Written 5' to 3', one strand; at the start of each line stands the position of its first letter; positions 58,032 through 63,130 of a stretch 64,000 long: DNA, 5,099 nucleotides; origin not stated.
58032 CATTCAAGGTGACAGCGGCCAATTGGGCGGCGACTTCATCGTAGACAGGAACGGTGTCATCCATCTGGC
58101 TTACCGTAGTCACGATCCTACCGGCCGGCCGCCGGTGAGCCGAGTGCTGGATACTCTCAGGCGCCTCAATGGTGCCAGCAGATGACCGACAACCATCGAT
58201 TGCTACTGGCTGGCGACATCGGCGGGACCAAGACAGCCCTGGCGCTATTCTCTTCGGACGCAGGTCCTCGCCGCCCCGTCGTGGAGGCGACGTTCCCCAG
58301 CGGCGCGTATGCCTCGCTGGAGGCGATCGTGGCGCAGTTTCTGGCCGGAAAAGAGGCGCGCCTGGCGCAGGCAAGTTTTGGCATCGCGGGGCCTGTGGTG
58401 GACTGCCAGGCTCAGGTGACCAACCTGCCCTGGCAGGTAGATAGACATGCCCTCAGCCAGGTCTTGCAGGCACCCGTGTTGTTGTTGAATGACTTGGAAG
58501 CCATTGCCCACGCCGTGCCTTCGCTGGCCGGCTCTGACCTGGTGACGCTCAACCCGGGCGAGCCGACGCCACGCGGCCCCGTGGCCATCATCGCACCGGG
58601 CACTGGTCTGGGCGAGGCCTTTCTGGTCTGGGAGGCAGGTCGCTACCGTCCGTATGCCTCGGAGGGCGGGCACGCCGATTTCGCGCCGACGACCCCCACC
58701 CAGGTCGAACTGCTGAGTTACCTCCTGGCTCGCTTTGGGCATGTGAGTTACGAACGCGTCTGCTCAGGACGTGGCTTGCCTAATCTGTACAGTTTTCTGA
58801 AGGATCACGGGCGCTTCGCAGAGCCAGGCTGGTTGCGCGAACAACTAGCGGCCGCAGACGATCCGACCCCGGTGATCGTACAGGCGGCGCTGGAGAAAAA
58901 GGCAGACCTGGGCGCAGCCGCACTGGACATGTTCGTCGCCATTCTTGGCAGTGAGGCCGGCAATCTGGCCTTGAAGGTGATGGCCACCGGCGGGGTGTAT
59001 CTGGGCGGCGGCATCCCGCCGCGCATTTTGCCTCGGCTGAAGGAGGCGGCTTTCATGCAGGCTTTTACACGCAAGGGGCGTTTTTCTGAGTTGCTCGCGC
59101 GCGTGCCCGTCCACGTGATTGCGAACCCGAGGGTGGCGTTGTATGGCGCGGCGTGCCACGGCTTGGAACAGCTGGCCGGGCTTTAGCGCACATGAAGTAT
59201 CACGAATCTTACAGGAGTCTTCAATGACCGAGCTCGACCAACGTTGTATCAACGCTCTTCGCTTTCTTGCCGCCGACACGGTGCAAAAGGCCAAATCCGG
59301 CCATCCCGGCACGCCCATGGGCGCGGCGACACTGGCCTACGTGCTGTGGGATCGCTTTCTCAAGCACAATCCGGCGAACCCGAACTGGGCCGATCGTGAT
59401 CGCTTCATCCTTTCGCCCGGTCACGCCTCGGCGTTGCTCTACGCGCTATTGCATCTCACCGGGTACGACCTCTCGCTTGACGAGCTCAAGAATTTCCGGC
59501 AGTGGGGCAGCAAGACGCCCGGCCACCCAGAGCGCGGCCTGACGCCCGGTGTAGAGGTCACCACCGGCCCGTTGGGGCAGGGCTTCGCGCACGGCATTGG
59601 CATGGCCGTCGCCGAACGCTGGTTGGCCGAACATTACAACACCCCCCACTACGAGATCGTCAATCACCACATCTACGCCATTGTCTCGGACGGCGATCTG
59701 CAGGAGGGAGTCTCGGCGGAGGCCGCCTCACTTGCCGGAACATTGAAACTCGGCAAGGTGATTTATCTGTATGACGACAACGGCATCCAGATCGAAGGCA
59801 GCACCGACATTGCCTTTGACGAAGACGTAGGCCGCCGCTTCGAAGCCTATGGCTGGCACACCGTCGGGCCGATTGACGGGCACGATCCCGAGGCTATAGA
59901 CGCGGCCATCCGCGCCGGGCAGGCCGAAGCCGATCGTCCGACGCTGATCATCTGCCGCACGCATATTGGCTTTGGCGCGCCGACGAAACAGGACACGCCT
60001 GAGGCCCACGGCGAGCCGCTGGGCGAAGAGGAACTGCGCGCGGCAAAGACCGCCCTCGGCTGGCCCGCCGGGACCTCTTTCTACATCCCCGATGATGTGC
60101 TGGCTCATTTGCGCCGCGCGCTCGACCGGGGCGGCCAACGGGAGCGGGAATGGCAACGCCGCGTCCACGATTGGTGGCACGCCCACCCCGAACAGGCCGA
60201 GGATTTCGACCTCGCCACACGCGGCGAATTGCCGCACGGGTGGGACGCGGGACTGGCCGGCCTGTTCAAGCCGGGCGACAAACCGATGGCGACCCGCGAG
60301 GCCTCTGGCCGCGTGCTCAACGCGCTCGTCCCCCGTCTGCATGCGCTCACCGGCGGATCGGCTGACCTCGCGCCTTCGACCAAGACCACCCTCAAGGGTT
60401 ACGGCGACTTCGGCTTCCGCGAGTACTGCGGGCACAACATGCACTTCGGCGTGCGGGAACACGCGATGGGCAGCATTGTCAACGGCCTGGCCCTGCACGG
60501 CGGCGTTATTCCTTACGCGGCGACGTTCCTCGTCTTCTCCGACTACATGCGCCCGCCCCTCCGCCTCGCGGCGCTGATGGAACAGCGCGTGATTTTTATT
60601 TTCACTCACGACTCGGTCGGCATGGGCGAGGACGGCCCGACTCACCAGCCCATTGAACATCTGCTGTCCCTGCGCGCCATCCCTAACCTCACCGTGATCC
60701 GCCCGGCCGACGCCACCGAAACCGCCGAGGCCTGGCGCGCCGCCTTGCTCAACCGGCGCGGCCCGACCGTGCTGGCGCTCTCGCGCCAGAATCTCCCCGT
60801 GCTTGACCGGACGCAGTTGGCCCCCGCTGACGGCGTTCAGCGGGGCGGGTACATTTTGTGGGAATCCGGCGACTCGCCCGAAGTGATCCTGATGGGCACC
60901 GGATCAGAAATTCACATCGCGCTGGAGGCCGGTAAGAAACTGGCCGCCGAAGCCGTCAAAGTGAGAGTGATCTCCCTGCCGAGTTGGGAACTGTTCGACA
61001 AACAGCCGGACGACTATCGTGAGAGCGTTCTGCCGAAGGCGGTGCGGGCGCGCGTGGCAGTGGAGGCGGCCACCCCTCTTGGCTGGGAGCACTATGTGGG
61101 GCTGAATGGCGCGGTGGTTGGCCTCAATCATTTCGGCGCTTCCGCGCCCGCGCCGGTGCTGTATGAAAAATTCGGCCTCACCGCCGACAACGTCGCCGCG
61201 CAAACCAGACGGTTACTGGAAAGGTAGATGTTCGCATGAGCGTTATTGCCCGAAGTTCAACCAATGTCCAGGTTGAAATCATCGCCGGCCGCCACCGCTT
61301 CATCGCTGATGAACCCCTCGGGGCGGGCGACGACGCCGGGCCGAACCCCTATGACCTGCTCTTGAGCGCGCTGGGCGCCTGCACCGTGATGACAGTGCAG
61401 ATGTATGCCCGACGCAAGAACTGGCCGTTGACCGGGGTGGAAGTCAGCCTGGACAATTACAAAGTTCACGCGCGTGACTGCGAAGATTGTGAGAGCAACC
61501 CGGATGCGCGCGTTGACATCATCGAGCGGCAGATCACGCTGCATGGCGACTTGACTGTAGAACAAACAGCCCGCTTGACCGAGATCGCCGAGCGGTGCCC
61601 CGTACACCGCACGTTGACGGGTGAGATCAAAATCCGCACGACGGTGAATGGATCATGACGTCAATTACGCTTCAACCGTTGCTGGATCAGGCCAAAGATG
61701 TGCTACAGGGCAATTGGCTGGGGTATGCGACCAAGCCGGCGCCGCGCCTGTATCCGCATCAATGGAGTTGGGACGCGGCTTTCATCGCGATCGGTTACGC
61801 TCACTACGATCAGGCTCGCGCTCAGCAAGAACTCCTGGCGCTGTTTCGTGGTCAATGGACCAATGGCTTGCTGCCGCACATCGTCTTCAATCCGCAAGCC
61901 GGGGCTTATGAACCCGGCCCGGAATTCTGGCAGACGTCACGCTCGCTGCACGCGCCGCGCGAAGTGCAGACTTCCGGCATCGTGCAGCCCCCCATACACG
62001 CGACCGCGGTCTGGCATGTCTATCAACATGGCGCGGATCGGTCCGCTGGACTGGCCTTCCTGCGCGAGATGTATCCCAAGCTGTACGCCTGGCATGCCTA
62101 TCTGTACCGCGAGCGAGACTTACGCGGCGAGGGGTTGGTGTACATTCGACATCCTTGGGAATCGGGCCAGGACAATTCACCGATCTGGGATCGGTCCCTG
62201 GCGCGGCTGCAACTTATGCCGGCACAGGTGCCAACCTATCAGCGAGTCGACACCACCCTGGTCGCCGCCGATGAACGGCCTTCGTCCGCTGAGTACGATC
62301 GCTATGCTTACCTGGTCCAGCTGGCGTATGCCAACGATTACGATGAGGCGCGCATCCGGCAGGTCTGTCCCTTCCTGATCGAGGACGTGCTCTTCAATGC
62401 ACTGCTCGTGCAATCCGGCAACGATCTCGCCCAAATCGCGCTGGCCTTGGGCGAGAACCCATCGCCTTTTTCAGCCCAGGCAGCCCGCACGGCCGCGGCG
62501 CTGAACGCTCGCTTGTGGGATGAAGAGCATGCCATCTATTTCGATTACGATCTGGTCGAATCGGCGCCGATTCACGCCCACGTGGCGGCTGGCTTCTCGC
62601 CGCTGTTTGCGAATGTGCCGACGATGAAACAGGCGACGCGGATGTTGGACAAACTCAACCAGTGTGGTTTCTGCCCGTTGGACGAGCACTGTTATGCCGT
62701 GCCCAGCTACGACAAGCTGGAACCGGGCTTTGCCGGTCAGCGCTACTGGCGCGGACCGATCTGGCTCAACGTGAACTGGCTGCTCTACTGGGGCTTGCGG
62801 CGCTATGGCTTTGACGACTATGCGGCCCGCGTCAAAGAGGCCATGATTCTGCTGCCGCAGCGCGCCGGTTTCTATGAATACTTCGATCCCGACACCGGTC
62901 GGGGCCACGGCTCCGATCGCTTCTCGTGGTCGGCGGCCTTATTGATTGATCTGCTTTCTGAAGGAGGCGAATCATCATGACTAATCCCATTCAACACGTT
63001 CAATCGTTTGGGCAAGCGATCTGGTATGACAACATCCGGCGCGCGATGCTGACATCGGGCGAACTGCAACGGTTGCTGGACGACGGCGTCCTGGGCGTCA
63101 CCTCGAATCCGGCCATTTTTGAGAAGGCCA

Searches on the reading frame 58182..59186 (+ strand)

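Call 65: search_protein_families(library=pfam, proteins=[window:58182-59186:+], max_evalue=0.00001)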
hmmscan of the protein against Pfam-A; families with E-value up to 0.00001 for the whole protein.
window:58182-59186:+ (334 aa): 1 family
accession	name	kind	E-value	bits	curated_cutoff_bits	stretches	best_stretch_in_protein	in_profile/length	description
PF02685.22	Glucokinase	-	6.1e-103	344.6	22.1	1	9-326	1-310/314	Glucokinase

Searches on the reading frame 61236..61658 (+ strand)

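Call 79: search_protein_families(library=pfam, proteins=[window:61236-61658:+], max_evalue=0.001)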
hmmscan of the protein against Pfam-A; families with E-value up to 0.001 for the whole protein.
window:61236-61658:+ (140 aa): 1 family
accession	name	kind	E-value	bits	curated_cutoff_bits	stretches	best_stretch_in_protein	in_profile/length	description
PF02566.24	OsmC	-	5.1e-18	65.8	27.5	1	31-135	1-99/100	OsmC-like protein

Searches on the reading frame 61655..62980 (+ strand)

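Call 65: search_protein_families(library=pfam, proteins=[window:61655-62980:+], max_evalue=0.00001)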
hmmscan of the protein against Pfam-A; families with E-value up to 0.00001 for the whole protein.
window:61655-62980:+ (441 aa): 3 families
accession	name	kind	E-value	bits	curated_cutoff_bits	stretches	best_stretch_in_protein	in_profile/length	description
PF22422.2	MGH1-like_GH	-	2.5e-107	360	27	1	33-426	1-356/356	Mannosylglycerate hydrolase MGH1-like glycoside hydrolase domain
PF01204.24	Trehalase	-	4.4e-15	56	21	1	111-395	180-456/512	Trehalase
PF03200.22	Glyco_hydro_63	-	2.4e-07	30.4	22.4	0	362-430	404-487/492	Glycosyl hydrolase family 63 C-terminal domain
